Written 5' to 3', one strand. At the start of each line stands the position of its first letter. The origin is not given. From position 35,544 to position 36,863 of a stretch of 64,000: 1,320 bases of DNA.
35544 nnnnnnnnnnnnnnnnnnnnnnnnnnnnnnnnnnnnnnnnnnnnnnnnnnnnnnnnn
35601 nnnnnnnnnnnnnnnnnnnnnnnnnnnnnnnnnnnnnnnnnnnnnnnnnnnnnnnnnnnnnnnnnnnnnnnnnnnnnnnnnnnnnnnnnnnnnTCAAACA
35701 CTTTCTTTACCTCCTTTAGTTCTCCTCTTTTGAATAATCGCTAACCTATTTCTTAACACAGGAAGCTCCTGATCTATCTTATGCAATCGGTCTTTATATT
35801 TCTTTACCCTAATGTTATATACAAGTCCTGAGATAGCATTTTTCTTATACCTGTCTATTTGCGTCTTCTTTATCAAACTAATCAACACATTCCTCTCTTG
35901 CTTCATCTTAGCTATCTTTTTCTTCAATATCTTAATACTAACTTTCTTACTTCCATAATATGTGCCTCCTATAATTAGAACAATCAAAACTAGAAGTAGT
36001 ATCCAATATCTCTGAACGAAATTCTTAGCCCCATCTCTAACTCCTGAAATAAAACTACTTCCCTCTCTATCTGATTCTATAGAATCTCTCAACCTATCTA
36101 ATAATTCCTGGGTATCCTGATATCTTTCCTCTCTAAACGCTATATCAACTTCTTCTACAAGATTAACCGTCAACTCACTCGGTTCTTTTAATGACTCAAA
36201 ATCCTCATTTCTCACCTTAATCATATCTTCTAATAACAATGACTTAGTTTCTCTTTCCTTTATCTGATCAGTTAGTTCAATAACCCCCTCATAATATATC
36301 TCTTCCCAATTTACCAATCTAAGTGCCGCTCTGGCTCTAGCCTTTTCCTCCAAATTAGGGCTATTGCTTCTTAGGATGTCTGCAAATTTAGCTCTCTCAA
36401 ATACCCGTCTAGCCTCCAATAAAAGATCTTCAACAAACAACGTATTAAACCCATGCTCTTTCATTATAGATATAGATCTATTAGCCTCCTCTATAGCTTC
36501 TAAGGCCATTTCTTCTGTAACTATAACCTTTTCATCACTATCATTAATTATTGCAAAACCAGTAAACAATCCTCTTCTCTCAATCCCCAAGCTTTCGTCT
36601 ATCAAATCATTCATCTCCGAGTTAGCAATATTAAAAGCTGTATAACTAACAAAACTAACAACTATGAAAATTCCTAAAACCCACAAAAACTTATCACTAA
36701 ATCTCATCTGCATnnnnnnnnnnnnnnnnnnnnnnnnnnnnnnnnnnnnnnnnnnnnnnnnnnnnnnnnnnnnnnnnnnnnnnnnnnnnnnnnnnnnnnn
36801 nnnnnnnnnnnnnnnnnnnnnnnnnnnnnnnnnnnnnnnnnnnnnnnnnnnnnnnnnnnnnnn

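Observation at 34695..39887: Five-gene translationally coupled operon: KaiC-like ATPase, giant sequon-rich surface protein, bitopic coiled-coil protein, SpoIIM/DUF95 and a zinc ribbon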

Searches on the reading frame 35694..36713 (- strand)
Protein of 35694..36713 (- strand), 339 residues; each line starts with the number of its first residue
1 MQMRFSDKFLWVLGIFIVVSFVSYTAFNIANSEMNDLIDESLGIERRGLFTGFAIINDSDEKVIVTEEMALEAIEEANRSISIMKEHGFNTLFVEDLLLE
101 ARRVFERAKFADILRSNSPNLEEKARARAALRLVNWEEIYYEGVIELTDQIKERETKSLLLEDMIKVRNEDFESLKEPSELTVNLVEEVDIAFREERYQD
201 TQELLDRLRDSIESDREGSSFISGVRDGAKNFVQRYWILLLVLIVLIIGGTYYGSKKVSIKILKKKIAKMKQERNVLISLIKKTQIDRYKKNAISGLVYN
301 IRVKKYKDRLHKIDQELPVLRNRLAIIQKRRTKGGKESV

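Call 3: search_protein_families(library=pfam, proteins=[window:35694-36713:-], max_evalue=0.1)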
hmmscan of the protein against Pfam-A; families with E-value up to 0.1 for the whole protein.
window:35694-36713:- (339 aa): 0 families

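Call 4: search_protein_families(library=ncbifam, proteins=[window:35694-36713:-], max_evalue=0.1)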
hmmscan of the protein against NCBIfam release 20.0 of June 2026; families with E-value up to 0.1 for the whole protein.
window:35694-36713:- (339 aa): 1 family
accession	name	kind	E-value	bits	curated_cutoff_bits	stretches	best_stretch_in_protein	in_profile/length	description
NF033928.1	alph_xenorhab_A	subfamily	0.011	15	125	1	214-285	206-258/339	alpha-xenorhabdolysin family binary toxin subunit A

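Call 34: find_homologous_proteins(query=window:35694-36713:-, max_evalue=0.001)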
Query window:35694-36713:- (339 aa): 28 proteins with E <= 0.001 among 4259 candidates.
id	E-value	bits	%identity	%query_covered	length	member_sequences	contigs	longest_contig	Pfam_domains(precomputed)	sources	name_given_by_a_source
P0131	1.9e-207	706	100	99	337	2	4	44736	-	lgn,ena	-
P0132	9.9e-85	303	53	92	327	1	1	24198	-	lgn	-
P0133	1.9e-63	233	42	95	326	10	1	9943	-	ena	-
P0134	2.3e-58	216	41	84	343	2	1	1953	-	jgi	jgi:hypothetical protein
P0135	2.5e-56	210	41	79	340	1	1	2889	-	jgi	-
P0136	5.3e-56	208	43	81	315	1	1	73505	-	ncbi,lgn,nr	ncbi:MAG: hypothetical protein Q7R52_01440 [archaeon]|nr:hypothetical protein [archaeon]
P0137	2.4e-54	203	40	81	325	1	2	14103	-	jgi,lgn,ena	-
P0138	8.1e-54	201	43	82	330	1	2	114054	-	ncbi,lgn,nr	ncbi:MAG: hypothetical protein PHH54_02870 [Candidatus Nanoarchaeia archaeon]|nr:hypothetical protei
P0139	1.2e-53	201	41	85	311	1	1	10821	-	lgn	-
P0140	1.4e-53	201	39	94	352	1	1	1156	-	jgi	jgi:hypothetical protein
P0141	4.4e-51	192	44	71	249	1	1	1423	-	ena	-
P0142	4.8e-51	192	46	68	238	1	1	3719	-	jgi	-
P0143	5.5e-50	189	41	78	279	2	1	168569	-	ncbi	-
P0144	1.5e-49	187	41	82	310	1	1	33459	-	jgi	jgi:hypothetical protein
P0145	3.9e-49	186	38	81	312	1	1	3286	-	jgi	-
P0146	4.9e-44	169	40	76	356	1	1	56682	-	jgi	jgi:hypothetical protein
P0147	1.8e-43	167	37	86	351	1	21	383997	-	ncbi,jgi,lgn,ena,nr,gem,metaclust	ncbi:hypothetical protein HOA55_05300 [archaeon]|jgi:hypothetical protein|nr:hypothetical protein [a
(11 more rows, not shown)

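Call 35: find_encoding_contigs(protein=P0132, flank=10000, max_places=2)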
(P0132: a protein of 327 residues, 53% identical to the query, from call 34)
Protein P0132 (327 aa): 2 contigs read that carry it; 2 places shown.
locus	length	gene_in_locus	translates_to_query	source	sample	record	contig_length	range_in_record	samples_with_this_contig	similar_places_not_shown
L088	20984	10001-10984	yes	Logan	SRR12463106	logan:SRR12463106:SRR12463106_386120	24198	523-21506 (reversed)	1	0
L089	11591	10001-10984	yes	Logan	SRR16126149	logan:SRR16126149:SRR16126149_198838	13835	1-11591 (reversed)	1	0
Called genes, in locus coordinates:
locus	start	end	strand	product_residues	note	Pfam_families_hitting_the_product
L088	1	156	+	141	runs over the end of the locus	PF01956:EMC3_TMCO1, PF09973:DUF2208 (faint), PF02096:60KD_IMP (weak)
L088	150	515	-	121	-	PF04892:VanZ-LLP1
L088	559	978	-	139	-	-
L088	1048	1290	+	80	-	-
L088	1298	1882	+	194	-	PF02996:Prefoldin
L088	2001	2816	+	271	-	PF00142:Fer4_NifH (weak), PF01656:CbiA, PF02374:ArsA_ATPase, PF06564:CBP_BcsQ (weak), PF07015:VirC1 (weak), PF09140:MipZ, PF10609:ParA, PF13614:AAA_31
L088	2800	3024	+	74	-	-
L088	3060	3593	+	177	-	PF06745:ATPase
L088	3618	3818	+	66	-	-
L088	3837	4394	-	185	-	PF14512:TM1586_NiRdase (faint), PF00881:Nitroreductase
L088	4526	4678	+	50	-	-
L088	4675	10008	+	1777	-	-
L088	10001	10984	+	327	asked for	-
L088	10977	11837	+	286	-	PF01944:SpoIIM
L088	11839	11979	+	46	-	-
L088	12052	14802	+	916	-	PF02516:STT3, PF21436:STT3-PglB_core (weak)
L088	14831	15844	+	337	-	PF00953:Glycos_transf_4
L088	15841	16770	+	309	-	PF03706:LPG_synthase_TM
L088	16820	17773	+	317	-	PF00535:Glycos_transf_2, PF13641:Glyco_tranf_2_3, PF13632:Glyco_trans_2_3 (weak)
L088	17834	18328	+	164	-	PF04307:YdjM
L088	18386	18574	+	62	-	-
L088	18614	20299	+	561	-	PF04055:Radical_SAM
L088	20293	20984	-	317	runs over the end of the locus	PF13263:PHP_C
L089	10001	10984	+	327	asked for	-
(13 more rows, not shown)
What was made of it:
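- In the nearest relative, L088, the order giant-partner-SpoIIM-zinc ribbon-AglB is kept, with the same 8-nt partner/SpoIIM overlap (call 35). The order giant-partner-SpoIIM-zinc ribbon recurs in the nearest relative, L088 (call 35).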

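Call 45: predict_structure(alignment_id=A2)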
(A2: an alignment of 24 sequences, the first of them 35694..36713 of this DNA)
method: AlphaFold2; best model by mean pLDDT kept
length: 339 residues; sequences in the alignment: 24
mean_pLDDT: 86.5   pTM: 0.53
mean pLDDT of the five models: 86.5, 84.4, 84.2, 83.6, 83.4
residues with pLDDT >= 90: 215; 70-90: 79; 50-70: 23; < 50: 22
segments of 3 or more residues with pLDDT < 50: 1-3, 44-59, 337-339
pLDDT, mean of each block of 10 residues (from residue 1): 60 84 79 60 47 40 85 98 95 97 97 90 94 93 96 96 97 93 97 95 97 90 81 88 90 88 94 96 92 90 96 95 90 58
secondary structure, 60 per line:
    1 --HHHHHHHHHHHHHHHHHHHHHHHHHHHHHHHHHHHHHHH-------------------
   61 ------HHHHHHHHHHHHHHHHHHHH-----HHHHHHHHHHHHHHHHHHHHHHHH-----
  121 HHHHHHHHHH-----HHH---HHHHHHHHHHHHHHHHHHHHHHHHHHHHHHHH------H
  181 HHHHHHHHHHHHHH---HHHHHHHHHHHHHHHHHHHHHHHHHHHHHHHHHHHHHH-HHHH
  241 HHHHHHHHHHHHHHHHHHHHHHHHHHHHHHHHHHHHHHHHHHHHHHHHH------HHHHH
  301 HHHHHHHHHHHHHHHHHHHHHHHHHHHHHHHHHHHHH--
elements in order: H3-41 H67-86 H92-115 H121-130 H142-173 H180-194 H198-235 H237-289 H296-337
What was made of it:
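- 35694..36713 (-): Intact small partner (339 aa). It has an N-terminal membrane anchor, an all-helical ectodomain, a TM, and a cytoplasmic helical hairpin with the conserved motif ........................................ AlphaFold2 model, pLDDT 86.5, all helical (call 45).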

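Call 52: search_protein_families(library=pfam, proteins=[L088:4675-10008:+, L088:2001-2816:+, L088:2800-3024:+, L088:3618-3818:+], max_evalue=0.01)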
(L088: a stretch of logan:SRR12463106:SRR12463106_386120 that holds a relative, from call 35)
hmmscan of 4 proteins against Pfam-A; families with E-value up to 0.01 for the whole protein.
L088:4675-10008:+ (1777 aa): 2 families
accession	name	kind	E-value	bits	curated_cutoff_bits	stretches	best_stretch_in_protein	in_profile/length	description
PF10633.15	NPCBM_assoc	-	0.00011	22.7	24.4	0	1108-1178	8-76/78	NPCBM-associated, NEW3 domain of alpha-galactosidase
PF19077.6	Big_13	-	0.0023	18.8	27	0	920-967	49-100/102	Bacterial Ig-like domain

L088:2001-2816:+ (271 aa): 11 families
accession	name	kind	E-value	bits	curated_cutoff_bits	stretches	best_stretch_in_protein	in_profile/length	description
PF13614.12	AAA_31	-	5.4e-50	170.2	27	1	2-166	3-167/177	AAA domain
PF01656.29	CbiA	-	3.9e-15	56.4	25.4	1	3-182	1-81/125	CobQ/CobB/MinD/ParA nucleotide binding domain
PF09140.17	MipZ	-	9.5e-12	45.2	20.7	1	2-146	2-129/262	ATPase MipZ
PF10609.15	ParA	-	2.3e-09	37.5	27.1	1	3-249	6-245/246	NUBPL iron-transfer P-loop NTPase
PF00142.24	Fer4_NifH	-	6.8e-09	36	25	1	9-47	8-46/271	4Fe-4S iron sulfur cluster binding proteins, NifH/frxC family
PF02374.21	ArsA_ATPase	-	8.2e-08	32.2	24.3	1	7-126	7-134/305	Anion-transporting ATPase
PF06564.18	CBP_BcsQ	-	4.9e-06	26.7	21.3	1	2-148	3-147/234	Cellulose biosynthesis protein BcsQ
PF07015.17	VirC1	-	6.6e-06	26.1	24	1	2-38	3-39/231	VirC1 protein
PF00448.28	SRP54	-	2.5e-05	24.5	22.7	0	11-38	11-38/196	SRP54-type protein, GTPase domain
PF16575.11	CLP1_P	-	0.00026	21.3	26.6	1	11-41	4-34/188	mRNA cleavage and polyadenylation factor CLP1 P-loop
PF03029.23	ATP_bind_1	-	0.0055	17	27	0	11-41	6-36/240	Conserved hypothetical ATP binding protein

L088:2800-3024:+ (74 aa): 0 families

L088:3618-3818:+ (66 aa): 0 families

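Call 67: search_solved_structures(query=A2, max_evalue=1)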
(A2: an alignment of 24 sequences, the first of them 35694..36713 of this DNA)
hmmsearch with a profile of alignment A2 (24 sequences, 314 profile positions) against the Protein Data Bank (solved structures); distinct sequences matched with E-value up to 1: 5.
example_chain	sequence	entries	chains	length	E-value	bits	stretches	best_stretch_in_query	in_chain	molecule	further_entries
3etz_A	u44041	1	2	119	0.028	16.7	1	132-202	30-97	Adhesin A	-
3etw_A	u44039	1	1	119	0.18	14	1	132-201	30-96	Adhesin A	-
3etx_A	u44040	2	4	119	0.19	13.9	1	132-201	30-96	Adhesin A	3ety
6ww7_I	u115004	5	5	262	0.88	11.8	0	194-230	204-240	ER membrane protein complex subunit 10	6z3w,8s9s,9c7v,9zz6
7ado_I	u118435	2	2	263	0.88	11.8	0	194-230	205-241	ER membrane protein complex subunit 10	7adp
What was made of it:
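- Tried and rejected: Nothing significant; the best hit was FadA adhesin at E=0.028 (call 67).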

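Call 68: search_protein_families(library=padloc, proteins=[window:35694-36713:-], max_evalue=0.01)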
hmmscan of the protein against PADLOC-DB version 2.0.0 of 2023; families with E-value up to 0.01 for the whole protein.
window:35694-36713:- (339 aa): 0 families

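Call 74: find_encoding_contigs(protein=P0147, flank=9000, max_places=1)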
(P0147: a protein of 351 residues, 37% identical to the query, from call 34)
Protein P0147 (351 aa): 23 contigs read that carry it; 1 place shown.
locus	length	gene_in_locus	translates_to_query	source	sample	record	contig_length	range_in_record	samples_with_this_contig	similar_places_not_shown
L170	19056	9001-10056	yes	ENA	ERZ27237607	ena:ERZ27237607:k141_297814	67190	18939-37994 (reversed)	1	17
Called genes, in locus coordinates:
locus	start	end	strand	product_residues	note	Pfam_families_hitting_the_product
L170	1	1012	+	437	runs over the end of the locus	PF00989:PAS (weak), PF08448:PAS_4 (weak), PF00512:HisKA, PF02518:HATPase_c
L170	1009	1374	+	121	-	PF00072:Response_reg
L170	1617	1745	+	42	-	-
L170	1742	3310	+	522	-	-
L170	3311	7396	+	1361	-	PF19077:Big_13 (faint)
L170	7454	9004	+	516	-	-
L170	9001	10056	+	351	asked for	-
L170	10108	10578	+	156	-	-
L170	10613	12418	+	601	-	PF04068:Fer4_RLI, PF13237:Fer4_10 (faint), PF00037:Fer4 (weak), PF00005:ABC_tran, PF02463:SMC_N (faint), PF00004:AAA (faint), PF13304:AAA_21 (faint), PF00005:ABC_tran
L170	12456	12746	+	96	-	PF14358:DUF4405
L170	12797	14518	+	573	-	PF03485:Arg_tRNA_synt_N, PF00750:tRNA-synt_1d, PF05746:DALR_1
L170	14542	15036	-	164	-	-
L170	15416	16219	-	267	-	PF01978:TrmB, PF11495:TrmB_EBD_N (weak)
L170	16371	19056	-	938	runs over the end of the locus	PF00133:tRNA-synt_1, PF09334:tRNA-synt_1g, PF01406:tRNA-synt_1e (weak), PF09334:tRNA-synt_1g, PF01921:tRNA-synt_1f (weak), PF08264:Anticodon_1, PF19302:DUF5915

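Call 75: find_encoding_contigs(protein=P0136, flank=9000, max_places=1)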
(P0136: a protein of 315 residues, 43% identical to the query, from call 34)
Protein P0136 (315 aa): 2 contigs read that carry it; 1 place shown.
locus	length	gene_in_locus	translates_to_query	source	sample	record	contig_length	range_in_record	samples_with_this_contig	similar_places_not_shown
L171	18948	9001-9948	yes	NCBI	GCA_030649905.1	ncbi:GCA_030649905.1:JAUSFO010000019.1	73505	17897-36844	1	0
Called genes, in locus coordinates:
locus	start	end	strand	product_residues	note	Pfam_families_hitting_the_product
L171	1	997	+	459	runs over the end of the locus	PF07690:MFS_1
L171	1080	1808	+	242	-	-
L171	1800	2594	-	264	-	PF00149:Metallophos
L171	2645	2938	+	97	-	-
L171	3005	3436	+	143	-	PF00254:FKBP_C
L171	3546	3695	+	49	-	-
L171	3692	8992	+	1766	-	-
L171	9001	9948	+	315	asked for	-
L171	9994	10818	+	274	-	PF01909:NTP_transf_2 (weak), PF18765:Polbeta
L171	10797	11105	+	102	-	-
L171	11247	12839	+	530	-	-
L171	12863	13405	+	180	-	PF24336:DUF7504, PF06745:ATPase (weak)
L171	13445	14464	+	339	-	PF00154:RecA_N (faint), PF13481:AAA_25 (weak), PF06745:ATPase, PF23442:DUF7125 (faint), PF07088:GvpD_P-loop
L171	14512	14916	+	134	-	-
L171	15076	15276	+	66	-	-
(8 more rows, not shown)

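Call 76: find_encoding_contigs(protein=P0146, flank=9000, max_places=1)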
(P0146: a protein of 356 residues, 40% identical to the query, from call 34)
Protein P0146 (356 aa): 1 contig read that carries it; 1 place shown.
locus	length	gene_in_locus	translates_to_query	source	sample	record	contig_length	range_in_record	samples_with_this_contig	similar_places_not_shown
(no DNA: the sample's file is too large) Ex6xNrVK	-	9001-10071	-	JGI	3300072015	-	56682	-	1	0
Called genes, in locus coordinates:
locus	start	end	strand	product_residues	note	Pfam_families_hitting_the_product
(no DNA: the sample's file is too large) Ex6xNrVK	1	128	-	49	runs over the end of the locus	-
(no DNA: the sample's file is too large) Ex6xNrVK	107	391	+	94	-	-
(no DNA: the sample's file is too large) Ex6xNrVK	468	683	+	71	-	PF13248:Zn_ribbon_3 (weak)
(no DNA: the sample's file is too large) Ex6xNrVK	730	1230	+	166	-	-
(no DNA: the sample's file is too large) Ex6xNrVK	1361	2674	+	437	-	PF00989:PAS (weak), PF08448:PAS_4 (weak), PF00512:HisKA, PF02518:HATPase_c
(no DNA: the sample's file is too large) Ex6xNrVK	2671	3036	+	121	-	PF00072:Response_reg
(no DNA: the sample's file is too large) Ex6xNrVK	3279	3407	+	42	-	-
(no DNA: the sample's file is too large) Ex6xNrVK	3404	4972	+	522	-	-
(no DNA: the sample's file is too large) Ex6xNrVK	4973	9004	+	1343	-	-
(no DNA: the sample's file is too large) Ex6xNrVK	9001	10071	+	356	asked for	-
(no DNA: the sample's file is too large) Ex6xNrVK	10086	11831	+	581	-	PF04068:Fer4_RLI (weak), PF13237:Fer4_10 (faint), PF00037:Fer4 (weak), PF02463:SMC_N (faint), PF00004:AAA (faint), PF00005:ABC_tran, PF01926:MMR_HSR1 (faint), PF00005:ABC_tran, +1 more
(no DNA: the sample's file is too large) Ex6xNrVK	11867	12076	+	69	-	-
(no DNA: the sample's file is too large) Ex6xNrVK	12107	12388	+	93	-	PF14358:DUF4405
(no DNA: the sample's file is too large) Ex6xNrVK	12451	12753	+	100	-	-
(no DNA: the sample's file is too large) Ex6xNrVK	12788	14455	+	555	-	PF03485:Arg_tRNA_synt_N, PF00750:tRNA-synt_1d, PF05746:DALR_1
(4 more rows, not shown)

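Call 77: search_protein_representatives(alignment_id=A2)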
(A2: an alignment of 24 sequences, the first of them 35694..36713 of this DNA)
Query: 24 sequences, 314 profile positions. Proteins with E-value up to 0.001 (for the whole library): 1834; up to 1e-10: 1288; up to 1e-30: 598. The best 150 are listed.
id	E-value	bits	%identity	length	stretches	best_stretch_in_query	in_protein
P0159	1.3e-123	428.5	-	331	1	1-308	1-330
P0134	7.1e-118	409.6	-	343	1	2-312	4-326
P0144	2.1e-112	391.6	-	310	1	1-308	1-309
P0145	2.9e-110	384.6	-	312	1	1-311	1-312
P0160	4.7e-108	377.3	-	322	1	1-309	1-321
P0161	5.9e-107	373.7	-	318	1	1-309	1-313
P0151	9.9e-107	373.0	-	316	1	1-310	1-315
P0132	3.1e-106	371.4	-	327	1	1-311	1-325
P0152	3.4e-103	361.4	-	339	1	1-311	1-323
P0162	6.3e-103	360.5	-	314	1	1-303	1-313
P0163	1.1e-102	359.7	-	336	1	1-311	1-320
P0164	1.1e-101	356.5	-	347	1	1-309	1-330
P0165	1.4e-101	356.0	-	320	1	1-312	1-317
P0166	6.2e-101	354.0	-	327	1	1-308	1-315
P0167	8.1e-101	353.6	-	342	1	1-309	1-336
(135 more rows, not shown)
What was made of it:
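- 35694..36713 (-): 1,834 cluster representatives match at E<=1e-3 (call 77).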
